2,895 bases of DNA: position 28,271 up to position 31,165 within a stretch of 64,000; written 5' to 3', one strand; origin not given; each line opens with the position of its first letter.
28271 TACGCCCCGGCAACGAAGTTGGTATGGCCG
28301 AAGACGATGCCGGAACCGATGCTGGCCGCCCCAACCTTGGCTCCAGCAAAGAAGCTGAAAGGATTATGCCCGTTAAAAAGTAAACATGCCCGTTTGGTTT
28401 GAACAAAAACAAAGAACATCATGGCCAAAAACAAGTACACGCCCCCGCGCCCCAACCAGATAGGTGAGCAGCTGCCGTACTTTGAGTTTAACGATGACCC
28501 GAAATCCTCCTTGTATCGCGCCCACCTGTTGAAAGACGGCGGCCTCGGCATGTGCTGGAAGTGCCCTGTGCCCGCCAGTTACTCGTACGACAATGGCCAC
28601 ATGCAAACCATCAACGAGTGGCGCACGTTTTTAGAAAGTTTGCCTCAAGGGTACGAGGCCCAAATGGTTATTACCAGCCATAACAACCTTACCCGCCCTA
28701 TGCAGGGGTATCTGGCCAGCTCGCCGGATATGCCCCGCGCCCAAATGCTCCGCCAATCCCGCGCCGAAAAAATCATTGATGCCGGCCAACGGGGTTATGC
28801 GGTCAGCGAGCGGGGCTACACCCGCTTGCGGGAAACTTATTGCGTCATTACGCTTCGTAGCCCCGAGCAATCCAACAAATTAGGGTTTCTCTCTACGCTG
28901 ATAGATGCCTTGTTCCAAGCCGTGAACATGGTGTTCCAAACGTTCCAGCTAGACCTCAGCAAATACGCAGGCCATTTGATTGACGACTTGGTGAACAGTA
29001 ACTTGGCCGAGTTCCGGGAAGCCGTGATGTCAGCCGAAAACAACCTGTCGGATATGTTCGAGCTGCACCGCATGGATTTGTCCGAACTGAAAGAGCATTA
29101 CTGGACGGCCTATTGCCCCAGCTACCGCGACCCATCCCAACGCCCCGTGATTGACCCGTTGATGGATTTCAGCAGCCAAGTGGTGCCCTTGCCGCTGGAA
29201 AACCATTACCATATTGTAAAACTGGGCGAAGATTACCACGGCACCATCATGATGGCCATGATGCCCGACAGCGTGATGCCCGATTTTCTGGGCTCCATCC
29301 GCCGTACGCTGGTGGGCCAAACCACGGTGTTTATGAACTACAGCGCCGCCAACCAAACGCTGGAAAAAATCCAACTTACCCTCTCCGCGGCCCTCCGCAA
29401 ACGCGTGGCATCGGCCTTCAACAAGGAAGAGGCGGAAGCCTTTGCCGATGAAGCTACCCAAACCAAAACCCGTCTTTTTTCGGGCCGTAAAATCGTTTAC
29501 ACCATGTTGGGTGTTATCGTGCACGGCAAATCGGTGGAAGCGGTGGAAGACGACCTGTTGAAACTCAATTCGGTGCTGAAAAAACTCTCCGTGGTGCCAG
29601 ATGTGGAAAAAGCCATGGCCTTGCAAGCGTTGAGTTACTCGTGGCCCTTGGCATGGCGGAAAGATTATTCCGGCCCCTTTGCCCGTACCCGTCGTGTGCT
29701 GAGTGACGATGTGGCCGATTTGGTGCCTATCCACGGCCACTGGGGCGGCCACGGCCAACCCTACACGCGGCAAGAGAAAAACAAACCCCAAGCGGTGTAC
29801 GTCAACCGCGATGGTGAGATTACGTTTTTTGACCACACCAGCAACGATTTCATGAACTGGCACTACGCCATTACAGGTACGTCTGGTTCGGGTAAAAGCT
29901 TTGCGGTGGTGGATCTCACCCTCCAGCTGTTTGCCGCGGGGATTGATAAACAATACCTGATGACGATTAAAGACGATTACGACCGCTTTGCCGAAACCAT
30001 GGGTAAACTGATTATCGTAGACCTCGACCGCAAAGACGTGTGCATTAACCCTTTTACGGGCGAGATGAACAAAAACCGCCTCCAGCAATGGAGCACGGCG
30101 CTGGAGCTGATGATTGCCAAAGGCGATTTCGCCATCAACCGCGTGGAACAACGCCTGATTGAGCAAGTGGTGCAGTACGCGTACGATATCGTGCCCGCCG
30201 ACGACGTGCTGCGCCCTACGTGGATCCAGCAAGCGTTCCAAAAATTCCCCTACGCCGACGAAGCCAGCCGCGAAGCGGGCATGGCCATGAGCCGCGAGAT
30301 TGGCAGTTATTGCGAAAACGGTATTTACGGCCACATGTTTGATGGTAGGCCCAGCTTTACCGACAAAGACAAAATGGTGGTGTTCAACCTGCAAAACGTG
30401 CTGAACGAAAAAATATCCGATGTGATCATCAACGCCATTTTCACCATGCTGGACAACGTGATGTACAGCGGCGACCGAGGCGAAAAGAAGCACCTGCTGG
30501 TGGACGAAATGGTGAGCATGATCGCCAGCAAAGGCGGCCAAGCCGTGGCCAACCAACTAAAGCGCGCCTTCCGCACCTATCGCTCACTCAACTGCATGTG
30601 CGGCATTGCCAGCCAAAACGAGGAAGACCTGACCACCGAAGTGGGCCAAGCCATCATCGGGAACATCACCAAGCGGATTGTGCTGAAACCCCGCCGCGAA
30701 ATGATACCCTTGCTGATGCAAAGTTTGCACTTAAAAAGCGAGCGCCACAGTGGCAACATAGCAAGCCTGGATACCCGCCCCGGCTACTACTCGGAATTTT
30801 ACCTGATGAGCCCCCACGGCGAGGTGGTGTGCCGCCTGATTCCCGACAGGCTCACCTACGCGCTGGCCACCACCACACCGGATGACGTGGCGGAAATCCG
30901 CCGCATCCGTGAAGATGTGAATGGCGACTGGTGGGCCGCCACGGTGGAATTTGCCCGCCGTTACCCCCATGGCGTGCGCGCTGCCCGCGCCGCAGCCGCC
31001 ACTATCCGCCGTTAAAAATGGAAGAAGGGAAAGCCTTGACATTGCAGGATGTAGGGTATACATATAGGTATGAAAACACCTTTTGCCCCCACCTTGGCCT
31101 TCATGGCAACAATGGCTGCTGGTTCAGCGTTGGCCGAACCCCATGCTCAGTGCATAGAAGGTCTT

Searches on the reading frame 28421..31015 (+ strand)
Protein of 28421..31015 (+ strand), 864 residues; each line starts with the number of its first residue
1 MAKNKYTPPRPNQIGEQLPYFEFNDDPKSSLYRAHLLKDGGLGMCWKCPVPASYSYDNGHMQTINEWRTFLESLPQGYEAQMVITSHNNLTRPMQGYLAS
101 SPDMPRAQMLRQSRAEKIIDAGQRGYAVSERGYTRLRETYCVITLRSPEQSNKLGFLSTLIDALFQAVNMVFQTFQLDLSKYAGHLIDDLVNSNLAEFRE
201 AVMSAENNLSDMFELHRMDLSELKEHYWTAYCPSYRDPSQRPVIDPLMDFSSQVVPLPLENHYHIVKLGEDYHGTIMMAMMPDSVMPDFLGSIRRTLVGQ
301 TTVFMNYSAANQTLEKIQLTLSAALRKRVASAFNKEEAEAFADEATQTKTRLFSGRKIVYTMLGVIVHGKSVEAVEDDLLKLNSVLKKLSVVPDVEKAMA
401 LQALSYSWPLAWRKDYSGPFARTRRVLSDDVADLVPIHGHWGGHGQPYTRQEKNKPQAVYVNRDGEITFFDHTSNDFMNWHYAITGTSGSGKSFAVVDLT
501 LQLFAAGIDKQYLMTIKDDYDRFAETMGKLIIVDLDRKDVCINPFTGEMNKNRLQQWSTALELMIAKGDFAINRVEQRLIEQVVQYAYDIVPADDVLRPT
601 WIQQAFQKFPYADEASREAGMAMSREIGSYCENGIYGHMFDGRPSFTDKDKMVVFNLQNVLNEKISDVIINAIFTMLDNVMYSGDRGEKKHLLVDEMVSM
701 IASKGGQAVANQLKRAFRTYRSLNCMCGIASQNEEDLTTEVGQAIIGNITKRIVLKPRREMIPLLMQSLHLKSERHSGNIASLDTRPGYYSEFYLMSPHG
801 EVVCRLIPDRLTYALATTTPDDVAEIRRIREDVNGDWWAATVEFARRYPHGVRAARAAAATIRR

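Call 5: search_protein_families(library=pfam, proteins=[window:28421-31015:+], max_evalue=0.01)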
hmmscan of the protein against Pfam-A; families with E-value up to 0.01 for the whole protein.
window:28421-31015:+ (864 aa): 3 families
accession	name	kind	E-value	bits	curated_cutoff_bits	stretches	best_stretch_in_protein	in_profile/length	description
PF19044.6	P-loop_TraG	-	4.7e-12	45.7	25.8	1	478-759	28-320/413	TraG P-loop domain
PF12846.13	AAA_10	-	2.9e-05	23.7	27.5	1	663-747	216-296/362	AAA-like domain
PF11130.14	TraC_F_IV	-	0.00012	21.7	28.1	0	303-411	268-374/375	TraC protein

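Call 6: search_protein_families(library=ncbifam, proteins=[window:28421-31015:+], max_evalue=0.01)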
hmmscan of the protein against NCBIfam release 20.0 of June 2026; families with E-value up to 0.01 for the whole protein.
window:28421-31015:+ (864 aa): 8 families
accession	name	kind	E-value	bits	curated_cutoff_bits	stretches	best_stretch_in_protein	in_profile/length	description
TIGR02746.1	TraC-F-type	equivalog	1.7e-58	198.2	567.05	1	338-831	295-784/800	type IV secretion system protein TraC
NF010278.0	PRK13721.1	subfamily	9.9e-22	76.6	1177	1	459-763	460-767/874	type IV secretion system protein TraC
TIGR03744.1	traC_PFL_4706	equivalog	4e-19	68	520.6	2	330-516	330-511/892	conjugative transfer ATPase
NF045975.1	VirB4_plasma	equivalog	1.9e-15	55.7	590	2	631-756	694-831/894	Mbov_0397 family ICE element conjugal transfer ATPase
TIGR00929.1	VirB4_CagE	subfamily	5.5e-15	54.7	643.1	1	328-834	298-778/792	VirB4 family type IV secretion/conjugal transfer ATPase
NF045971.1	conju_CD1110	equivalog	4.1e-12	45.2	325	1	323-773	273-709/752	VirB4-like conjugal transfer ATPase, CD1110 family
NF010447.0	PRK13873.1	equivalog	4.1e-08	31.6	1020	1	625-840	577-786/815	conjugal transfer protein TrbE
TIGR03783.1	Bac_Flav_CT_G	subfamily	0.0067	14.3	261.55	0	484-784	443-761/829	TraG family conjugative transposon ATPase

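Call 63: search_dna_similar(query=window:28421-31015:+, collection=plasmids, mode=protein, max_rows=25, max_evalue=1e-10)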
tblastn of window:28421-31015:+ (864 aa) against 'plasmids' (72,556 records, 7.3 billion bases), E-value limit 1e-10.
Records with a match: 2795; places in all: 2812; records where one place covers at least 80% of the query: 2.
Best place of each record, by identity: <60% 2795.
By first word of the organism name: Escherichia 586; Salmonella 501; Klebsiella 386; Enterobacter 336; Acinetobacter 256; Citrobacter 147; Burkholderia 86; Vibrio 64; Providencia 51; Pseudomonas 32; and 84 more.
By predicted mobility (MOB-suite, as given by PLSDB): conjugative 2462; non-mobilizable 250; mobilizable 83.
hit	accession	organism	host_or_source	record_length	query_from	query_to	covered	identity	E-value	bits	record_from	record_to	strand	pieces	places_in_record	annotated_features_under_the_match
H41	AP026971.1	Comamonadaceae bacterium OS-4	-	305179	50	852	93%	25.7%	3e-43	178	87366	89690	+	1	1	hypothetical protein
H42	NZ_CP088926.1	Rhodanobacter denitrificans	soil,well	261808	135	826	80%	22.6%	2e-15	89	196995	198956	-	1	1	traC: type IV secretion system protein TraC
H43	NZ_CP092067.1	Edwardsiella ictaluri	Hybrid catfish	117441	206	832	73%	23.0%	6e-18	97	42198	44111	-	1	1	traC: type IV secretion system protein TraC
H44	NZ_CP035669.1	Edwardsiella piscicida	catfish,single cell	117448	206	832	73%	23.0%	6e-18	97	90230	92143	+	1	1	traC: type IV secretion system protein TraC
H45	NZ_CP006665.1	Edwardsiella anguillarum ET080813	Anguilla japonica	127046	206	832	73%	23.0%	6e-18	97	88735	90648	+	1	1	traC: type IV secretion system protein TraC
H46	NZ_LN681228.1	Xenorhabdus nematophila AN6/1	-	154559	241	826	68%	23.7%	7e-19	100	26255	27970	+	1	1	traC: type IV secretion system protein TraC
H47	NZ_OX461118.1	Shewanella baltica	bacterial strain isolated from smoked ...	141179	241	826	68%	23.7%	8e-19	100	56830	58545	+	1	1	traC: type IV secretion system protein TraC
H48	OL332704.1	uncultured bacterium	-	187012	241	826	68%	23.7%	9e-19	100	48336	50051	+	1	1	none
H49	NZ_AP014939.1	Citrobacter freundii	-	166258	241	826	68%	23.7%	1e-18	100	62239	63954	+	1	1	traC: type IV secretion system protein TraC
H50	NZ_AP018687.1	Vibrio rumoiensis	-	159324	241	826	68%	23.7%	1e-18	100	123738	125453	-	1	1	traC: type IV secretion system protein TraC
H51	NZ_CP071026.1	Enterobacter hormaechei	Homo sapiens,Chromosome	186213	241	826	68%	23.7%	1e-18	100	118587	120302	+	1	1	traC: type IV secretion system protein TraC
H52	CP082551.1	Salmonella enterica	Chicken Mixed Parts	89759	241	826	68%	23.6%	5e-19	100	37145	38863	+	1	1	traC: type IV secretion system protein TraC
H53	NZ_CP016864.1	Salmonella enterica subsp. enterica serovar Typhimurium ...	Homo sapiens,stool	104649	241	826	68%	23.6%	5e-19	100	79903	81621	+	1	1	traC: type IV secretion system protein TraC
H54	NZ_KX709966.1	Pseudomonas aeruginosa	clinical isolate recovered in a ...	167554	241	826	68%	23.6%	5e-19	100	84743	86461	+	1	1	traC: type IV secretion system protein TraC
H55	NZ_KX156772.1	Escherichia coli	-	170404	241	826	68%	23.6%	5e-19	100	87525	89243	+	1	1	traC: type IV secretion system protein TraC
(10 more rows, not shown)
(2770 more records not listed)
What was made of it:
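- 28421..31015 (+): F-type TraC/VirB4 ATPase. TIGR02746 E = 1.7e-58 but below the curated cutoff. Its nearest plasmid relative is 25.7% identical. calls 5, 6, 63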

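Call 64: get_annotated_region(hit=H41, flank=20000)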
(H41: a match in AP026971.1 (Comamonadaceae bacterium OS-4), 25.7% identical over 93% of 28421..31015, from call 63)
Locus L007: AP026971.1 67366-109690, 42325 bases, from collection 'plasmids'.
description: Comamonadaceae bacterium OS-4 plasmid pOS401 DNA, complete sequence
organism: Comamonadaceae bacterium OS-4 (NCBI taxid 2993873)
taxonomy: Bacteria; Pseudomonadota; Betaproteobacteria; Burkholderiales; Comamonadaceae; ; Comamonadaceae bacterium OS-4
host: -; source: -; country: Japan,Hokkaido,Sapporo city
typing (MOB-suite, as given by PLSDB): non-mobilizable
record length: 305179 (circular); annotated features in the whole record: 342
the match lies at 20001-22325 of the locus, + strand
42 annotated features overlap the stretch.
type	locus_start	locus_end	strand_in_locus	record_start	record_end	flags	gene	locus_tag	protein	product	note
CDS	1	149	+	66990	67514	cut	-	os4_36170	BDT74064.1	hypothetical protein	-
CDS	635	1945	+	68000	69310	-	-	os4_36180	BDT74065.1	hypothetical protein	-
CDS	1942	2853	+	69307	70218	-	-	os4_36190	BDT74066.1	hypothetical protein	-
CDS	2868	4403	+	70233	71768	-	-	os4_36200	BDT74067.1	hypothetical protein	-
CDS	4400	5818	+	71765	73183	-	-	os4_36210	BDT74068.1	hypothetical protein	-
CDS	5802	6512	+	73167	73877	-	-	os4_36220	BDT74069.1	hypothetical protein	-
CDS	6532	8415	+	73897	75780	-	-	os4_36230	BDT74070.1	hypothetical protein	-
CDS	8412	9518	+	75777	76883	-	-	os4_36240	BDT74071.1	hypothetical protein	-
CDS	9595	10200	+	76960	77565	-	-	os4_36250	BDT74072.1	hypothetical protein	-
CDS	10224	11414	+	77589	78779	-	-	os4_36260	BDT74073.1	hypothetical protein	-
CDS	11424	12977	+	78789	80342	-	-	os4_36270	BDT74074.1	hypothetical protein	-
CDS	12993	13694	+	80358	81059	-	-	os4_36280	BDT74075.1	hypothetical protein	-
CDS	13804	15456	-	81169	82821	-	-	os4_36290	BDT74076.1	hypothetical protein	-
CDS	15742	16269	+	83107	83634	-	virB1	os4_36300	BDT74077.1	type IV secretion system protein virB1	-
CDS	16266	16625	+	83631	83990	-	-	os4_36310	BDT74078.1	hypothetical protein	-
CDS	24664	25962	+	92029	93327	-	-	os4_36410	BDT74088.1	hypothetical protein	-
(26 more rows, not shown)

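Call 65: search_protein_families(library=pfam, proteins=[L007:22361-23467:+, L007:23454-23861:+, L007:23858-24667:+, L007:24664-25962:+, L007:25980-27758:+, L007:28434-29843:+, L007:32370-34226:+, L007:34283-35380:+, L007:11424-12977:+, L007:6532-8415:+], max_evalue=0.01)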
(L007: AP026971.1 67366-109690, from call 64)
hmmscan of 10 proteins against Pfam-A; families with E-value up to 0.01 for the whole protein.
L007:22361-23467:+ (368 aa): 0 families

L007:23454-23861:+ (135 aa): 0 families

L007:23858-24667:+ (269 aa): 1 family
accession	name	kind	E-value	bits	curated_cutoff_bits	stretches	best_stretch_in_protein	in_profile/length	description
PF13728.12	TraF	-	0.0042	17.4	23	1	53-138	12-97/224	F plasmid transfer operon protein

L007:24664-25962:+ (432 aa): 0 families

L007:25980-27758:+ (592 aa): 0 families

L007:28434-29843:+ (469 aa): 2 families
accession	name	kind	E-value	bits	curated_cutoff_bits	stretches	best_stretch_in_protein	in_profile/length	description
PF12696.13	TraG-D_C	-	7.5e-12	45.7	22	1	280-384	2-98/126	TraM recognition site of TraD and TraG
PF10412.15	TrwB_AAD_bind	-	4.9e-06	26.1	20.5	1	292-378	259-344/387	Type IV secretion-system coupling protein DNA-binding domain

L007:32370-34226:+ (618 aa): 0 families

L007:34283-35380:+ (365 aa): 2 families
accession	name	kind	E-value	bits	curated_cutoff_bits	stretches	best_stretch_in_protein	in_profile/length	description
PF17989.7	ALP_N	-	1.9e-10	41.6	26.3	1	27-174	4-148/148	Actin like proteins N terminal domain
PF21522.3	MreB-like_C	-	0.0048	17.9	27.8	0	197-323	1-119/123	Archaeal actin homologue MreB-like, C-terminal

L007:11424-12977:+ (517 aa): 1 family
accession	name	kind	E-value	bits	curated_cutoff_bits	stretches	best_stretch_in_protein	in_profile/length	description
PF07963.17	N_methyl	-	0.00049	20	21.2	1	9-32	2-25/27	Prokaryotic N-terminal methylation motif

L007:6532-8415:+ (627 aa): 1 family
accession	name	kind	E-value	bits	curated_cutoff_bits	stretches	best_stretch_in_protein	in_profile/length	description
PF00437.27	T2SSE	-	5.6e-52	177.1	24.9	1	187-573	9-347/370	Type II/IV secretion system protein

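Call 68: search_protein_families(library=pfam, proteins=[L007:24664-25962:+, L007:25980-27758:+, L007:22361-23467:+], max_evalue=10)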
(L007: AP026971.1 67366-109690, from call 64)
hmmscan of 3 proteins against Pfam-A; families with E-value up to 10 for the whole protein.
L007:24664-25962:+ (432 aa): 0 families

L007:25980-27758:+ (592 aa): 1 family
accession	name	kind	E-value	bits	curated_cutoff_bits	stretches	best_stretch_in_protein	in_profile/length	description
PF07916.16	TraG_N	-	0.012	15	36.1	2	405-507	318-430/462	TraG-like protein, N-terminal region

L007:22361-23467:+ (368 aa): 1 family
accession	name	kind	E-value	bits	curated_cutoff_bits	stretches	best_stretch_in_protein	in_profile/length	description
PF23893.1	Y4YQ_C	-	0.019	15.2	27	1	334-356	23-45/53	Uncharacterised protein Y4YQ C-terminal domain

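Call 69: get_annotated_region(hit=H42, flank=20000)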
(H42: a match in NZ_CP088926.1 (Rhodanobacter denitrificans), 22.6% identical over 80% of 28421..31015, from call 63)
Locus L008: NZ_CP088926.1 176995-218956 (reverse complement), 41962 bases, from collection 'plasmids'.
description: Rhodanobacter denitrificans strain FW104-MT042 plasmid unnamed
organism: Rhodanobacter denitrificans (NCBI taxid 666685)
taxonomy: Bacteria; Pseudomonadota; Gammaproteobacteria; Lysobacterales; Rhodanobacteraceae; Rhodanobacter; Rhodanobacter denitrificans
host: -; source: soil,well; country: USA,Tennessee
typing (MOB-suite, as given by PLSDB): non-mobilizable
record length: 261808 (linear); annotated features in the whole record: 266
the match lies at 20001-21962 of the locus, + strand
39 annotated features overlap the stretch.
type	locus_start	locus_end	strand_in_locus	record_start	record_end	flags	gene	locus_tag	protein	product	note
CDS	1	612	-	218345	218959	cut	mobI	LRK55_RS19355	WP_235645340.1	conjugative transfer protein MobI(A/C)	-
CDS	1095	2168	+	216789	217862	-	-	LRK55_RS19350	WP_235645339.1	ParM/StbA family protein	GO:0030541 - plasmid partitioning [Evidence IEA]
CDS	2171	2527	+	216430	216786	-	-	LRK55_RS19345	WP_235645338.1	hypothetical protein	-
CDS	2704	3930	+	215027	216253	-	-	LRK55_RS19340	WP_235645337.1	AAA family ATPase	-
CDS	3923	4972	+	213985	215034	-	-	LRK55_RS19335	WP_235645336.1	ParB/RepB/Spo0J family partition protein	GO:0007059 - chromosome segregation [Evidence IEA]; GO:0000910 - cytokinesis [Evidence IEA]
CDS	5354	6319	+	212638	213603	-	-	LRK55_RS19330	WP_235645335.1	hypothetical protein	-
CDS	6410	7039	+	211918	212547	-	-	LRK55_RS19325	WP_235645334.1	hypothetical protein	-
CDS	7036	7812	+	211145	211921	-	-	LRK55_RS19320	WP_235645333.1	hypothetical protein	-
CDS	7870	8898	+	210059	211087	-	-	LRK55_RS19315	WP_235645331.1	conjugal transfer protein TraF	-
CDS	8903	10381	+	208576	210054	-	-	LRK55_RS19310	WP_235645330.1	conjugal transfer protein TraH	-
CDS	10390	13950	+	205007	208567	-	-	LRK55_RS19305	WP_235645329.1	conjugal transfer protein TraG N-terminal domain-containing protein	-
CDS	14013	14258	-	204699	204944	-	-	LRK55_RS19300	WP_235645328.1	hypothetical protein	-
CDS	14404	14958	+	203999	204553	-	-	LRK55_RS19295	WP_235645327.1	hypothetical protein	-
CDS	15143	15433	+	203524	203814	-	traL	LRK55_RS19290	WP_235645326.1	type IV conjugative transfer system protein TraL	-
CDS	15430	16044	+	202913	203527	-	-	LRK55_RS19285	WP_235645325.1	TraE/TraK family type IV conjugative transfer system protein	-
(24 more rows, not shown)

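Call 70: get_annotated_region(hit=H46, flank=20000)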
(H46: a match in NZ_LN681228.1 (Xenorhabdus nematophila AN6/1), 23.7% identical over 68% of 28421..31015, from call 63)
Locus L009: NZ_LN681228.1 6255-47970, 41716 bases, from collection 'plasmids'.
description: Xenorhabdus nematophila AN6/1 plasmid II, complete sequence
organism: Xenorhabdus nematophila AN6/1 (NCBI taxid 1437823)
taxonomy: Bacteria; Pseudomonadota; Gammaproteobacteria; Enterobacterales; Morganellaceae; Xenorhabdus; Xenorhabdus nematophila; Xenorhabdus nematophila AN6/1
host: -; source: -; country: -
typing (MOB-suite, as given by PLSDB): conjugative; replicon IncC; relaxase MOBH; mating-pair formation MPF_F
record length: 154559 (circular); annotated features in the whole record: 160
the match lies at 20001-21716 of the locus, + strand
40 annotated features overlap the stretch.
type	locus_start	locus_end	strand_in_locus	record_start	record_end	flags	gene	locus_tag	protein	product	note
CDS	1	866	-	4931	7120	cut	-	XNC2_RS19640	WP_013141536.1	DNA topoisomerase 3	GO:0006265 - DNA topological change [Evidence IEA]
CDS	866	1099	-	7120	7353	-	-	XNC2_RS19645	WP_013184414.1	hypothetical protein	-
CDS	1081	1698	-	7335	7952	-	-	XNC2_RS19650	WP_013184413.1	hypothetical protein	-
CDS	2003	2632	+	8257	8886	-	mobH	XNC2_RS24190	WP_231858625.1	MobH family relaxase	-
CDS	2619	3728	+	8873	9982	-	-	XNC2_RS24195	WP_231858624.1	hypothetical protein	-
CDS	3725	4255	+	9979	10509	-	-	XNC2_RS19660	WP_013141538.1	hypothetical protein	-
CDS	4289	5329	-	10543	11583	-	-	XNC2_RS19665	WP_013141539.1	IS481 family transposase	-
CDS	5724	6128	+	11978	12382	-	-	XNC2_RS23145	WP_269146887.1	DUF4400 domain-containing protein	-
CDS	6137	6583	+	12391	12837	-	-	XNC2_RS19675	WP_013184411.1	hypothetical protein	-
CDS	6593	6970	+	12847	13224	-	-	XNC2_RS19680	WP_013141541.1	hypothetical protein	-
CDS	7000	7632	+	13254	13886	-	-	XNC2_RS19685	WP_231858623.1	hypothetical protein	-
CDS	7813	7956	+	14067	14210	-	-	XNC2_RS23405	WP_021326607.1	hypothetical protein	-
CDS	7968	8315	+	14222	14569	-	-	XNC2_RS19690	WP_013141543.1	TraE/TraK family type IV conjugative transfer system protein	-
CDS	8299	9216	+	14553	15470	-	-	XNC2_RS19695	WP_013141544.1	type-F conjugative transfer system secretin TraK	-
CDS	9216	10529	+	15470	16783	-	-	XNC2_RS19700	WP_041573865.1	TraB/VirB10 family protein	-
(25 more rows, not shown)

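Call 72: search_dna_similar(query=L008:8903-10381:+, collection=plasmids, mode=protein, max_rows=40, rows=spread, max_evalue=1e-8)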
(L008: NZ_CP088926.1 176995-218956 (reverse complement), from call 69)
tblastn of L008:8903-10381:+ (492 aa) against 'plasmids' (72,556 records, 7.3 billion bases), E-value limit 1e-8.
The search stops at 5000 records and this limit was reached: more records match than are counted here, and every count below describes the 5000 best-scoring records only.
Records with a match: at least 5000; places in all: 5134; records where one place covers at least 80% of the query: 1498.
Best place of each record, by identity: >=99% 1; 80-90% 1; <60% 4998.
By first word of the organism name: Escherichia 1639; Klebsiella 1262; Salmonella 568; Enterobacter 340; Acinetobacter 248; Citrobacter 203; Burkholderia 109; Providencia 96; Shigella 96; Vibrio 69; and 62 more.
By predicted mobility (MOB-suite, as given by PLSDB): conjugative 4735; mobilizable 182; non-mobilizable 83.
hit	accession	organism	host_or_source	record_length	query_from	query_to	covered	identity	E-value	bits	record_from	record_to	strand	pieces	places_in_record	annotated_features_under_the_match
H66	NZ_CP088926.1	Rhodanobacter denitrificans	soil,well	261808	14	492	97%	100.0%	0e+0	988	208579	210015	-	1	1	conjugal transfer protein TraH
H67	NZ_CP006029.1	Escherichia coli O145:H28 str. RM13514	Homo sapiens,feces; clinical sample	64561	29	481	92%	29.8%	2e-46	181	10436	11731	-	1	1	conjugal transfer protein TraH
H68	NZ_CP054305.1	Klebsiella pneumoniae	Homo sapiens,Rectal swab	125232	29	481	92%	29.8%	2e-46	181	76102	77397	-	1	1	conjugal transfer protein TraH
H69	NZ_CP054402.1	Klebsiella pneumoniae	Homo sapiens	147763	29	481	92%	29.8%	2e-46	181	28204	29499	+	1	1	conjugal transfer protein TraH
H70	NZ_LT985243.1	Escherichia coli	-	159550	29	481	92%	29.8%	2e-46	181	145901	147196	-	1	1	conjugal transfer protein TraH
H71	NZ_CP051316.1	Salmonella enterica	bovine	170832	29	481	92%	29.8%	2e-46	181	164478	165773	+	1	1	conjugal transfer protein TraH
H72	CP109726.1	Klebsiella pneumoniae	whole organism,Vent Surface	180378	29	481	92%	29.8%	2e-46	181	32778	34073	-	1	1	conjugal transfer protein TraH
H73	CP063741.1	Escherichia coli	Veal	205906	29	481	92%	29.8%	2e-46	181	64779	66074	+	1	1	conjugal transfer protein TraH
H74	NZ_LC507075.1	Providencia rettgeri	Homo sapiens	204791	29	481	92%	29.8%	2e-46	181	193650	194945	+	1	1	conjugal transfer protein TraH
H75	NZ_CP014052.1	Vibrio alginolyticus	Environment,seawater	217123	29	481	92%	27.8%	6e-40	161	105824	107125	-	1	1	conjugal transfer protein TraH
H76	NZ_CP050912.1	Acinetobacter baumannii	Homo sapiens,sputum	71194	35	465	88%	26.5%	9e-28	125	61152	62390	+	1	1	conjugal transfer protein TraH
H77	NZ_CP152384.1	Acinetobacter baumannii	patient,Nanchang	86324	35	465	88%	26.5%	9e-28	125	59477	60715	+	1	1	conjugal transfer protein TraH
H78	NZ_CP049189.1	Enterobacter hormaechei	Homo sapiens,single culture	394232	20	347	67%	28.8%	3e-25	117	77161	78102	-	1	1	trhH: IncHI-type conjugal transfer protein TrhH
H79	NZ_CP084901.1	Escherichia coli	Homo sapiens,single bacteria,urine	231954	20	347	67%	28.8%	3e-25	117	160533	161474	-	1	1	trhH: IncHI-type conjugal transfer protein TrhH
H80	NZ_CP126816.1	Enterobacter hormaechei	Dog,isolated bacterial culture,septic ...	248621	20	347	67%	28.8%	3e-25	117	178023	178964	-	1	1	trhH: IncHI-type conjugal transfer protein TrhH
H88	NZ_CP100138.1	Burkholderia glumae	cell culture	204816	21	313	60%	29.9%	2e-28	127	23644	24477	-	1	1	conjugal transfer protein TraH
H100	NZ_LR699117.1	Aquicella lusitana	Borehole HDN1, spa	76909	36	255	45%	35.3%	2e-27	124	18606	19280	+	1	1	conjugal transfer protein TraH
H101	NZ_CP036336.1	Klebsiella pneumoniae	Homo sapiens,blood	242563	37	260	46%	33.6%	7e-24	113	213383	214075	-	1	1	conjugal transfer protein TraH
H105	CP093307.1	Ralstonia insidiosa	-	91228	35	162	26%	40.5%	4e-25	117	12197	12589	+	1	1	none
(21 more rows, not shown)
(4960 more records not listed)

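Call 73: get_annotated_region(hit=H67, flank=900)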
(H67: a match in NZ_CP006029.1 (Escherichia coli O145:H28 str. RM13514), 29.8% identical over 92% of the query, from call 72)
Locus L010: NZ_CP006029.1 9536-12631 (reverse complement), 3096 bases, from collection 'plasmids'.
description: Escherichia coli O145:H28 str. RM13514 plasmid pRM13514, complete sequence
organism: Escherichia coli O145:H28 str. RM13514 (NCBI taxid 1248902)
taxonomy: Bacteria; Pseudomonadota; Gammaproteobacteria; Enterobacterales; Enterobacteriaceae; Escherichia; Escherichia coli; Escherichia coli O145:H28 str. RM13514
host: -; source: Homo sapiens,feces; clinical sample; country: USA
typing (MOB-suite, as given by PLSDB): mobilizable; replicon IncC; mating-pair formation MPF_F
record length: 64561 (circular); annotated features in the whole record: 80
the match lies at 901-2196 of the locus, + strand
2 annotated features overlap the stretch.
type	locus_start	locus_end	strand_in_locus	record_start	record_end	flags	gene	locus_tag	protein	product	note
CDS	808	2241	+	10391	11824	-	-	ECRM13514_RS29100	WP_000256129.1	conjugal transfer protein TraH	-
CDS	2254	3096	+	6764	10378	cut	-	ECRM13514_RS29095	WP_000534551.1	conjugal transfer protein TraG N-terminal domain-containing protein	-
